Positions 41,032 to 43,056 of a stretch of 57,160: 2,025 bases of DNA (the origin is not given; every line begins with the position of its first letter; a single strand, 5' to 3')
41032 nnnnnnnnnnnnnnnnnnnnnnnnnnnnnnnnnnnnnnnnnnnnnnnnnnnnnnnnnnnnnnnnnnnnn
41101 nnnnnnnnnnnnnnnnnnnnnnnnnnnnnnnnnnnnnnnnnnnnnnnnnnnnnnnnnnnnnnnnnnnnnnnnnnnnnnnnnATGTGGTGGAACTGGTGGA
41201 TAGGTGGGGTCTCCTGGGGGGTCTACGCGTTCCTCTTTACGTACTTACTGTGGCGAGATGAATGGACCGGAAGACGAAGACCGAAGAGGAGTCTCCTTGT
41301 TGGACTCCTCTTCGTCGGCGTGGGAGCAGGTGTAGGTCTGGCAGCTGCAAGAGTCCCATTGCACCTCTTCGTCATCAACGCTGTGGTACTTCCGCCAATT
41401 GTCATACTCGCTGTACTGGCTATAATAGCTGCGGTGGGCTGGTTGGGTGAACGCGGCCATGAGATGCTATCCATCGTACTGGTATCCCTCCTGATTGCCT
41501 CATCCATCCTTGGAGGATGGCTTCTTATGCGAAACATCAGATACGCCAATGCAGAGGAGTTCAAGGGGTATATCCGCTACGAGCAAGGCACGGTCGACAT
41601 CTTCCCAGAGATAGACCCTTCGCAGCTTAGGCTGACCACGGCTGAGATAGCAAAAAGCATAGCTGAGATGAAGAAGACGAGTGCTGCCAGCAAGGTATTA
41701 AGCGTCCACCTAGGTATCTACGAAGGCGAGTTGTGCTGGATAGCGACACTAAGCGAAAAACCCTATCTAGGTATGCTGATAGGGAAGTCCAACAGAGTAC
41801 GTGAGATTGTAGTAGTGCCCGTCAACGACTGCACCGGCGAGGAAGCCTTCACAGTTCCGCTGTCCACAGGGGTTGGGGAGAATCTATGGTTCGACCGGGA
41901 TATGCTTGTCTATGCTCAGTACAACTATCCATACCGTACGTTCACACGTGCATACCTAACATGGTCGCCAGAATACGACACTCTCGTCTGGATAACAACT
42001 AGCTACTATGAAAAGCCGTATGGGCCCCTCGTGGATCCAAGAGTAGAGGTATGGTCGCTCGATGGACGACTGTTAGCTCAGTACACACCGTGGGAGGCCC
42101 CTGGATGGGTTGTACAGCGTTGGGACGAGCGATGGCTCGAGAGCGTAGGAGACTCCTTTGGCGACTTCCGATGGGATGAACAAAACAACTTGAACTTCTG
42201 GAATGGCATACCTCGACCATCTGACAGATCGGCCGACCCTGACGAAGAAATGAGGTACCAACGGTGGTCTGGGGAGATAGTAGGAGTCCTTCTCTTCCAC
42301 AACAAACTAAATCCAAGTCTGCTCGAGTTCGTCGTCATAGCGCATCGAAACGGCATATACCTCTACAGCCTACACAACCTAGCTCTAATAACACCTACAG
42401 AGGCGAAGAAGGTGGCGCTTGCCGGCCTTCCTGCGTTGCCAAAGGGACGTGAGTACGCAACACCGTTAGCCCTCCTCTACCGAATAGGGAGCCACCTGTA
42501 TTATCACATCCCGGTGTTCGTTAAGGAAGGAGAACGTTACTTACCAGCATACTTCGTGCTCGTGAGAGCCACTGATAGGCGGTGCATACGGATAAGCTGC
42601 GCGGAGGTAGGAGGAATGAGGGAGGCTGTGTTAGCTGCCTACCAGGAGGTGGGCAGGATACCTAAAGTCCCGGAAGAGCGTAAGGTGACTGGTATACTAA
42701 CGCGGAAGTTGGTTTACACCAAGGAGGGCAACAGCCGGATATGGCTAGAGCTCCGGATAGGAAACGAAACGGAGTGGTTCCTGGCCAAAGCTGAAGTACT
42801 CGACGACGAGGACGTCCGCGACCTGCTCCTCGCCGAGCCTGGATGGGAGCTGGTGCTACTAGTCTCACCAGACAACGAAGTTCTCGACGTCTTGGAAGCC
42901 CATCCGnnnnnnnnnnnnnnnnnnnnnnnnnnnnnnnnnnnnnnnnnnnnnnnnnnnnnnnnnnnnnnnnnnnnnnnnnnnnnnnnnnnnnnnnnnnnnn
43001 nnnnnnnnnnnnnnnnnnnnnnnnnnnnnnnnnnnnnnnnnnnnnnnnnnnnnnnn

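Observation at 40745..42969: Sharply bounded single-gene ~60% GC island in a ~30% GC genome, next to a tRNA, with an att-like imperfect repeat and no integrase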

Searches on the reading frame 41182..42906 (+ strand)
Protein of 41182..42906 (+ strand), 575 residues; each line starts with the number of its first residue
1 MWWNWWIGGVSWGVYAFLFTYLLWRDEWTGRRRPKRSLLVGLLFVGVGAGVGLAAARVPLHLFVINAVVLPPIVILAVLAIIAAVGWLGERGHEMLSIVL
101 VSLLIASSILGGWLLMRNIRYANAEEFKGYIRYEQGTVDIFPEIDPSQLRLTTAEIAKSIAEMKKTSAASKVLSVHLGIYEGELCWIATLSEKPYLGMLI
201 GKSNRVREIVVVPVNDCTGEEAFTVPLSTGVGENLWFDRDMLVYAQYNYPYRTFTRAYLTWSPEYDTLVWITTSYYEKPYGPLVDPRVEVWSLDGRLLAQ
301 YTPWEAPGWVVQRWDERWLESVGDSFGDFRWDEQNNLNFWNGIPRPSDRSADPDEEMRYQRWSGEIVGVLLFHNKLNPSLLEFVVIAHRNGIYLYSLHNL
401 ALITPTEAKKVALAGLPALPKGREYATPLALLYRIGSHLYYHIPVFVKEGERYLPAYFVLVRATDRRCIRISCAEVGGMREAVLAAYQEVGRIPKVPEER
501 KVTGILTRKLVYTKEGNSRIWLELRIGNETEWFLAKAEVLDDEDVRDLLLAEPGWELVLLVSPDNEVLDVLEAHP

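Call 7: search_protein_families(library=pfam, proteins=[window:41182-42906:+], max_evalue=1)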
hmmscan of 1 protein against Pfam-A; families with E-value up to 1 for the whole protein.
window:41182-42906:+ (575 aa): 2 families
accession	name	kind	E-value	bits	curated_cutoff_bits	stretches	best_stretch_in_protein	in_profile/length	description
PF13567.11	DUF4131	-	0.031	14.4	31.6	0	73-154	8-89/165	Domain of unknown function (DUF4131)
PF07695.17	7TMR-DISM_7TM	-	0.67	10.3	29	0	2-114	63-177/205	7TM diverse intracellular signalling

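Call 8: search_protein_families(library=ncbifam, proteins=[window:41182-42906:+], max_evalue=1)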
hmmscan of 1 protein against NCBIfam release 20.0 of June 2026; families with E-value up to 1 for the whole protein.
window:41182-42906:+ (575 aa): 0 families

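Call 9: find_homologous_proteins(query=window:41182-42906:+)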
Query window:41182-42906:+ (575 aa): 28 proteins with E <= 0.001 among 8000 candidates.
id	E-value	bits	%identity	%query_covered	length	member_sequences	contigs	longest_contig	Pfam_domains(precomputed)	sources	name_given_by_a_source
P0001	0.0e+0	1323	100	100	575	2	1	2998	-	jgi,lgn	-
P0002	2.0e-179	616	57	89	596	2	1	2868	-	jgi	-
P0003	4.3e-176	605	55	90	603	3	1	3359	-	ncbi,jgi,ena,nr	ncbi:MAG TPA: hypothetical protein ENF34_00915 [Candidatus Bathyarchaeota archaeon]|nr:hypothetical 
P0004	1.6e-175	603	61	77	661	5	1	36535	-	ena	-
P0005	1.9e-175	603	56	90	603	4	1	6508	-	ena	-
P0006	1.4e-174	600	53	94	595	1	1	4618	-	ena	-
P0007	4.4e-174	599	53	93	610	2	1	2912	-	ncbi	-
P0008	8.2e-174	598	57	84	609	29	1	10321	-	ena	-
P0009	4.4e-172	592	60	77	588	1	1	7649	-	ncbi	-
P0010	5.7e-172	592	58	84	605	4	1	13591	-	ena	-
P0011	9.4e-172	591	54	94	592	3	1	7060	-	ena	-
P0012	7.9e-170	585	57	80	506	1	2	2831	-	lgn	-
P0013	2.7e-168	579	57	80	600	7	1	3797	-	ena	-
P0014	7.4e-168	578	55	83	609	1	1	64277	-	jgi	-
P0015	1.2e-167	577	52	93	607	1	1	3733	-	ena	-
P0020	5.2e-154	532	49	93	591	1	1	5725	-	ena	-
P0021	7.8e-147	509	52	79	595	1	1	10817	-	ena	-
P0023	4.4e-140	486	44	93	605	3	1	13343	-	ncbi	-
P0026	3.1e-125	437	47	79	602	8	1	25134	-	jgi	jgi:hypothetical protein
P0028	2.1e-115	405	41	92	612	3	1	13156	-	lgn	-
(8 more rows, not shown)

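Call 10: find_encoding_contigs(protein=P0001, flank=10000, max_places=10)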
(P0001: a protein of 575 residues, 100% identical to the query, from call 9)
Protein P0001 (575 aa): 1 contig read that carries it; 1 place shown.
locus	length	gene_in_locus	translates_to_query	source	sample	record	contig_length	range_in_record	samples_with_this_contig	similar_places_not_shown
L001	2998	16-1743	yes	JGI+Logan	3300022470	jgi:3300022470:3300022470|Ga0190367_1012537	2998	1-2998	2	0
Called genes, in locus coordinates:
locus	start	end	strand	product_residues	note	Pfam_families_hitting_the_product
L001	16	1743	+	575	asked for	-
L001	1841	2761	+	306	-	PF01916:DS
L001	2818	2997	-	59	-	?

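Call 11: find_encoding_contigs(protein=P0014, flank=10000, max_places=4)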
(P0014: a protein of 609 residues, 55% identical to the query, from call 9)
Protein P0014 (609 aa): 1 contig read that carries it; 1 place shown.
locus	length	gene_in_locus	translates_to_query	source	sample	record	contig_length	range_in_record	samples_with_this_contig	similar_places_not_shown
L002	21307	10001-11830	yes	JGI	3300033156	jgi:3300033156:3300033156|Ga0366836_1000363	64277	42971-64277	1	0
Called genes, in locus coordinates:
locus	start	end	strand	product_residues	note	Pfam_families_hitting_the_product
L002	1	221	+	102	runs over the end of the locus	-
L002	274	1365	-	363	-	PF01861:BpsA_C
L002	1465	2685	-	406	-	PF04389:Peptidase_M28, PF01546:Peptidase_M20, PF07687:M20_dimer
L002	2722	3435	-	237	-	PF13353:Fer4_12 (weak), PF04055:Radical_SAM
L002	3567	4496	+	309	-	PF13639:zf-RING_2 (weak)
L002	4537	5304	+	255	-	PF01026:TatD_DNase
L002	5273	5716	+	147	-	PF00293:NUDIX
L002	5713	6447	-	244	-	PF23023:Anti-Pycsar_Apyc1, PF00753:Lactamase_B (weak), PF12706:Lactamase_B_2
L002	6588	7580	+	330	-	PF03966:Trm112p, PF01209:Ubie_methyltran, PF13489:Methyltransf_23, PF13847:Methyltransf_31, PF08241:Methyltransf_11, PF08242:Methyltransf_12, PF13649:Methyltransf_25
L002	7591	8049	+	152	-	PF24961:NfeD_membrane (weak), PF01957:NfeD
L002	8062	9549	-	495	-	PF01935:DUF87, PF05707:Zot (faint), PF12846:AAA_10 (faint), PF05872:HerA_C (weak)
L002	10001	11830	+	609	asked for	-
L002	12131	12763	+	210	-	PF01066:CDP-OH_P_transf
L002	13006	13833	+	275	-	PF01261:AP_endonuc_2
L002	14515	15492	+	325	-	PF12826:HHH_2 (weak), PF14520:HHH_5, PF00154:RecA_N, PF08423:Rad51, PF06745:ATPase (weak)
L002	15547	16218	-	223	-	PF01812:5-FTHF_cyc-lig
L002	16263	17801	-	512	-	PF02272:DHHA1 (faint), PF21763:DHH_CID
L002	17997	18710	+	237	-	-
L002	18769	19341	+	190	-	PF00392:GntR (weak), PF01022:HTH_5 (weak), PF01047:MarR, PF01978:TrmB (weak), PF12802:MarR_2 (weak), PF13412:HTH_24, PF25212:HVO_A0114 (weak), PF08220:HTH_DeoR (weak), +2 more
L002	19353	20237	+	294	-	PF14397:ATPgrasp_ST (faint), PF14398:ATPgrasp_YheCD (faint), PF02655:ATP-grasp_3, PF08443:RimK, PF02955:GSH-S_ATP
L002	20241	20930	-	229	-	-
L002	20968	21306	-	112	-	?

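Call 12: find_encoding_contigs(protein=P0004, flank=10000, max_places=4)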
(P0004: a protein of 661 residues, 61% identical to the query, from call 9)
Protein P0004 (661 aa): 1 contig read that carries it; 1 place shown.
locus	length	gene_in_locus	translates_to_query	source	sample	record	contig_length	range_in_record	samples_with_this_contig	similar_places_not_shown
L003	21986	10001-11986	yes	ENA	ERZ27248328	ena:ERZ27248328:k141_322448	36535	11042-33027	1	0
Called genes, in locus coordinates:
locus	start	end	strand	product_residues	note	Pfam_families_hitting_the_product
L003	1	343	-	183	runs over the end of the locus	-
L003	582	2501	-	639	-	PF02463:SMC_N, PF13166:AAA_13 (faint), PF13175:AAA_15, PF13476:AAA_23, PF13304:AAA_21 (faint)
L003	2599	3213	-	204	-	PF06267:DUF1028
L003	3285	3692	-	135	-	-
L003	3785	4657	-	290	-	PF25133:TYW2_N_2, PF02475:TRM5-TYW2_MTfase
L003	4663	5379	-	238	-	PF06026:Rib_5-P_isom_A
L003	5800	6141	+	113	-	PF25213:HVO_A0261_N (weak), PF01022:HTH_5, PF09339:HTH_IclR (weak), PF12802:MarR_2 (faint), PF12840:HTH_20 (weak), PF01978:TrmB (weak)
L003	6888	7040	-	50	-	-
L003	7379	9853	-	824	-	PF00133:tRNA-synt_1, PF09334:tRNA-synt_1g, PF13603:tRNA-synt_1_2 (faint), PF08264:Anticodon_1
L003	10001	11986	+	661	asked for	-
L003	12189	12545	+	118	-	PF12840:HTH_20 (faint)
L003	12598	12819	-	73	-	PF15511:CENP-T_C (weak), PF00808:CBFD_NFYB_HMF, PF00125:Histone (weak), PF15630:CENP-S (weak)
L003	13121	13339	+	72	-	PF00833:Ribosomal_S17e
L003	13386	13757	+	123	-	-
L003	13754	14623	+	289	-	-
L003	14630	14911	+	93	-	PF02597:ThiS (weak)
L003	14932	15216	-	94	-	-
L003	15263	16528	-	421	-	PF07210:DUF1416 (faint), PF24107:DUF7382 (faint), PF02369:Big_1 (faint), PF10670:DUF4198 (faint), PF11974:bMG3 (weak), PF13620:CarboxypepD_reg, PF17210:SdrD_B, PF17802:SpaA (weak), +2 more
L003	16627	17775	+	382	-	PF04055:Radical_SAM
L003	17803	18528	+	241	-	PF02593:DUF166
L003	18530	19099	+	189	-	PF13803:DUF4184 (weak), PF04307:YdjM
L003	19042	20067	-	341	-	PF00389:2-Hacid_dh, PF02826:2-Hacid_dh_C, PF03446:NAD_binding_2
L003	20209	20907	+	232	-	-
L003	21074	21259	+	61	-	-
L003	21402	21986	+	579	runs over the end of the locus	PF00587:tRNA-synt_2b (faint), PF03129:HGTP_anticodon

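Call 20: find_related_loci(query=A1, collection=viral_contigs, flank=10000)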
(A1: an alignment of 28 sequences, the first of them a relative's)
Query A1 (575 aa) in viral_contigs; peptide patterns used: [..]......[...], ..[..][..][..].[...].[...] (x = any residue, [..] = any of these).
22 stretches matched a pattern, but none encodes a relative of the query by tblastn (E <= 1e-3).

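Call 26: list_cluster_members(proteins=[P0003, P0007, P0009, P0023, P0002, P0004, P0008, P0010, P0026, P0028])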
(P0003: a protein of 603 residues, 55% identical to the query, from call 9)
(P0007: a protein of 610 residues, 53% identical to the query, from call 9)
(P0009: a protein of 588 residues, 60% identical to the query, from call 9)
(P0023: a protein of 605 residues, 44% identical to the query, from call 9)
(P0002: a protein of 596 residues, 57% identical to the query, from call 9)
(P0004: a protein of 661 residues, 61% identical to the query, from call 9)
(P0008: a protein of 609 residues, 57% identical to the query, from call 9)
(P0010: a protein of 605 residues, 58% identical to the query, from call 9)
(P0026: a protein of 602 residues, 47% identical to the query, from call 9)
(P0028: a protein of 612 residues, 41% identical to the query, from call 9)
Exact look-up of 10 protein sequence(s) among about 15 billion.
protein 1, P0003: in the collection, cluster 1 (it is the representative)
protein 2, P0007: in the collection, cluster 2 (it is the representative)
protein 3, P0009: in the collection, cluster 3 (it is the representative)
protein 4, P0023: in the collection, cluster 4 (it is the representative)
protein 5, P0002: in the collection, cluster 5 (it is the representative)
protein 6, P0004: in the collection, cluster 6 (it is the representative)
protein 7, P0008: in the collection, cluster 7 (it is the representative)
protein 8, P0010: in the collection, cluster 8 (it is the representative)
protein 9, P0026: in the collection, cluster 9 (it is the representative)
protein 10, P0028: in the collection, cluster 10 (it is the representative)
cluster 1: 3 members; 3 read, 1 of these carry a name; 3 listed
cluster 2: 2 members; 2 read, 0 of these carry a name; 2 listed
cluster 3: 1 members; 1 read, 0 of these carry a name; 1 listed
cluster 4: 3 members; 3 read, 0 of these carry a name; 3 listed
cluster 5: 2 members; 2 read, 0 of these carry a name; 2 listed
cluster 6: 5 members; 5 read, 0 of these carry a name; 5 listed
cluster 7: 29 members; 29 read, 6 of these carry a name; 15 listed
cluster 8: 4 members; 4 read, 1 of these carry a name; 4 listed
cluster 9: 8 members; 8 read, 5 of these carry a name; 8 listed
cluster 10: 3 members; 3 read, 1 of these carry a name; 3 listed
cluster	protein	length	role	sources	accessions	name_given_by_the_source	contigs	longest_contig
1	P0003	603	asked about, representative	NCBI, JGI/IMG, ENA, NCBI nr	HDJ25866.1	MAG TPA: hypothetical protein ENF34_00915 [Candidatus Bathyarchaeota archaeon] | hypothetical protein [Candidatus Bathyarchaeota archaeon]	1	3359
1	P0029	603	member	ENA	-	-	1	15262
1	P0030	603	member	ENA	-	-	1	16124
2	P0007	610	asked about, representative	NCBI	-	-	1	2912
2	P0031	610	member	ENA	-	-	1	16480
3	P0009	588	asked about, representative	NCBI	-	-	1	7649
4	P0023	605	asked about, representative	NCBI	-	-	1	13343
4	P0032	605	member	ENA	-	-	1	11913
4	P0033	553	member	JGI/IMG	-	-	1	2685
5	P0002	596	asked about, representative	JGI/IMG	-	-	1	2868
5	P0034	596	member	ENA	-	-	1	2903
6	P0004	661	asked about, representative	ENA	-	-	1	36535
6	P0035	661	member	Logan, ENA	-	-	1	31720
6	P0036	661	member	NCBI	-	-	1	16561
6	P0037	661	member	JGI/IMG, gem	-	-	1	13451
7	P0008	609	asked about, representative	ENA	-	-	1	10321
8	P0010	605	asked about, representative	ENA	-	-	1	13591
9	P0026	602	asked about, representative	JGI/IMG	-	hypothetical protein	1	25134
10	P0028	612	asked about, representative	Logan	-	-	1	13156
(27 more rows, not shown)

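Call 30: find_encoding_contigs(protein=P0026, flank=8000, max_places=2)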
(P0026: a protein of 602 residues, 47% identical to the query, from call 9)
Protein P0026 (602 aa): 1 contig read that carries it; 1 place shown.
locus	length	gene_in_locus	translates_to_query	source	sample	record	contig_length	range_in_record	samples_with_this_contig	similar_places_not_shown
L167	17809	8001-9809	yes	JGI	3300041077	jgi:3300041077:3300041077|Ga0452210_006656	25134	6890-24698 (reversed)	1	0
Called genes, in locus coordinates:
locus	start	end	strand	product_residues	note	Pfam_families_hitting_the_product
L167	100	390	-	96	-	PF00125:Histone (weak), PF00808:CBFD_NFYB_HMF (weak)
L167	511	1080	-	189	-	PF00352:TBP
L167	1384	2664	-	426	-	PF07005:SBD_N, PF17042:NBD_C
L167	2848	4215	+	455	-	PF00890:FAD_binding_2 (faint), PF22578:GGR_cat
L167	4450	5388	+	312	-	PF00890:FAD_binding_2 (weak), PF01266:DAO (weak), PF01946:Thi4 (weak), PF07992:Pyr_redox_2, PF12831:FAD_oxidored, PF13450:NAD_binding_8 (weak), PF13738:Pyr_redox_3, PF00070:Pyr_redox, +3 more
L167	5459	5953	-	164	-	PF01243:PNPOx_N (weak), PF12900:Pyridox_ox_2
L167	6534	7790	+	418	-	PF09861:Lar_N, PF21113:LarA_C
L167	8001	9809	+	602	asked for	-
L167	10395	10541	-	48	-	PF04945:YHS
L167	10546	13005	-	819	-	PF00403:HMA, PF00122:E1-E2_ATPase, PF00702:Hydrolase, PF08282:Hydrolase_3 (faint)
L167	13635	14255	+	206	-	PF01047:MarR (weak), PF01978:TrmB (weak), PF13404:HTH_AsnC-type, PF13412:HTH_24, PF01037:AsnC_trans_reg, PF22482:AsnC_trans_reg_3 (weak), PF08394:Arc_trans_TRASH, PF24273:TRASH_HVO_1752_C, +1 more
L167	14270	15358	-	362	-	PF00083:Sugar_tr, PF07690:MFS_1, PF12832:MFS_1_like, PF05977:MFS_3 (weak), PF06779:MFS_4 (faint), PF03137:OATP (weak), PF07690:MFS_1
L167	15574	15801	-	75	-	-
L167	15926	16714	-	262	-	PF00190:Cupin_1 (faint), PF07883:Cupin_2 (weak), PF02311:AraC_binding, PF07883:Cupin_2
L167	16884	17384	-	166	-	PF04307:YdjM (weak)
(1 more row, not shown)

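Call 31: find_encoding_contigs(protein=P0010, flank=8000, max_places=2)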
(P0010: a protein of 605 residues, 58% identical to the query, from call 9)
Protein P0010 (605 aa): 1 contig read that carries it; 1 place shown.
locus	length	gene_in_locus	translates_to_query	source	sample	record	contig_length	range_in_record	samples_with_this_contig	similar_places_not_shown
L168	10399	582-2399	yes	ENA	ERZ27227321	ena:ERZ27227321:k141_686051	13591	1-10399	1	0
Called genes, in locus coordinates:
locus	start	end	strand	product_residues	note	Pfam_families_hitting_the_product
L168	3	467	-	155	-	?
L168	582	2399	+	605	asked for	-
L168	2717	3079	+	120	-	PF12840:HTH_20 (faint)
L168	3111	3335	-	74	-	PF15511:CENP-T_C (weak), PF00808:CBFD_NFYB_HMF, PF00125:Histone (weak)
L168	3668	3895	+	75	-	PF00833:Ribosomal_S17e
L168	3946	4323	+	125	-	-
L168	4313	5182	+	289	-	-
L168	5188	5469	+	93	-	PF02597:ThiS (weak)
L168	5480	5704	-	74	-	-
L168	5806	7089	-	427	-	PF02369:Big_1 (faint), PF11974:bMG3 (faint), PF13620:CarboxypepD_reg (weak), PF17802:SpaA (weak), PF17210:SdrD_B (weak)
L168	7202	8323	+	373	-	PF04055:Radical_SAM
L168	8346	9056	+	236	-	PF02593:DUF166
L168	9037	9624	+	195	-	PF13803:DUF4184, PF04307:YdjM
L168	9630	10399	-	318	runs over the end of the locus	PF00389:2-Hacid_dh, PF02826:2-Hacid_dh_C, PF03446:NAD_binding_2 (weak)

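Call 32: find_encoding_contigs(protein=P0008, flank=8000, max_places=2)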
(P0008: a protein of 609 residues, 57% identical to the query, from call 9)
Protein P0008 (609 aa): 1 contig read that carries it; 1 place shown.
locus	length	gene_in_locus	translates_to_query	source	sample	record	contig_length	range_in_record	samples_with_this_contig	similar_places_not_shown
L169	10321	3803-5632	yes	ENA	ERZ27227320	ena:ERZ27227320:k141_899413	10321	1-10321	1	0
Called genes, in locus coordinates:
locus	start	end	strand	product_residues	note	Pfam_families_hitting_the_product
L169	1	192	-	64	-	?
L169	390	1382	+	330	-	PF03966:Trm112p, PF01209:Ubie_methyltran, PF02353:CMAS (weak), PF13489:Methyltransf_23, PF13847:Methyltransf_31, PF08241:Methyltransf_11, PF08242:Methyltransf_12, PF13649:Methyltransf_25, +1 more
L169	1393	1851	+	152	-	PF01957:NfeD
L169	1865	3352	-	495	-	PF01935:DUF87, PF05872:HerA_C (faint), PF12846:AAA_10 (faint)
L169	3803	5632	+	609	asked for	-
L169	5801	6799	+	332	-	PF05544:Pro_racemase, PF02567:PhzC-PhzF (weak)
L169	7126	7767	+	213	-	PF01066:CDP-OH_P_transf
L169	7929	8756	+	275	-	PF01261:AP_endonuc_2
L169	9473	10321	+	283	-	?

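Call 33: predict_structure(alignment_id=A1)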
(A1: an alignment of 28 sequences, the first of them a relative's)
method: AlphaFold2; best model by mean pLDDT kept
length: 575 residues; sequences in the alignment: 28
mean_pLDDT: 83.1   pTM: 0.70
mean pLDDT of the five models: 83.1, 82.6, 81.5, 68.3, 60.3
residues with pLDDT >= 90: 263; 70-90: 201; 50-70: 96; < 50: 15
segments of 3 or more residues with pLDDT < 50: 27-30, 196-199, 494-497
pLDDT, mean of each block of 10 residues (from residue 1): 73 73 56 66 75 65 67 69 64 67 72 74 80 89 89 94 90 91 94 61 79 93 90 59 75 85 95 81 85 90 92 85 76 70 57 89 88 91 91 89 96 95 95 93 96 95 94 94 92 57 96 88 93 94 94 96 89 93
secondary structure, 60 per line:
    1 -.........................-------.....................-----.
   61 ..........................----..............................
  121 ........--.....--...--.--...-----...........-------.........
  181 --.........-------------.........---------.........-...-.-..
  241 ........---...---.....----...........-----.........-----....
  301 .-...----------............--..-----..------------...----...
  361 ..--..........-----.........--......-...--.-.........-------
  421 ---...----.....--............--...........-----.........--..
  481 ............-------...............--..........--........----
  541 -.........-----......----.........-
elements in order: H2-26 H34-54 H60-86 H91-128 E131-135 H154-164 E172-180 E183-191 E205-213 E223-231 H239-248 E252-254 E258-262 E267-277 E283-291 E297-301 H316-327 E351-353 E358-362 E365-374 E380-388 E391-396 H405-413 E424-426 E431-435 E438-449 E452-462 E468-472 H473-476 H479-492 E500-514 E517-526 E529-536 H542-550 E556-561 E566-574
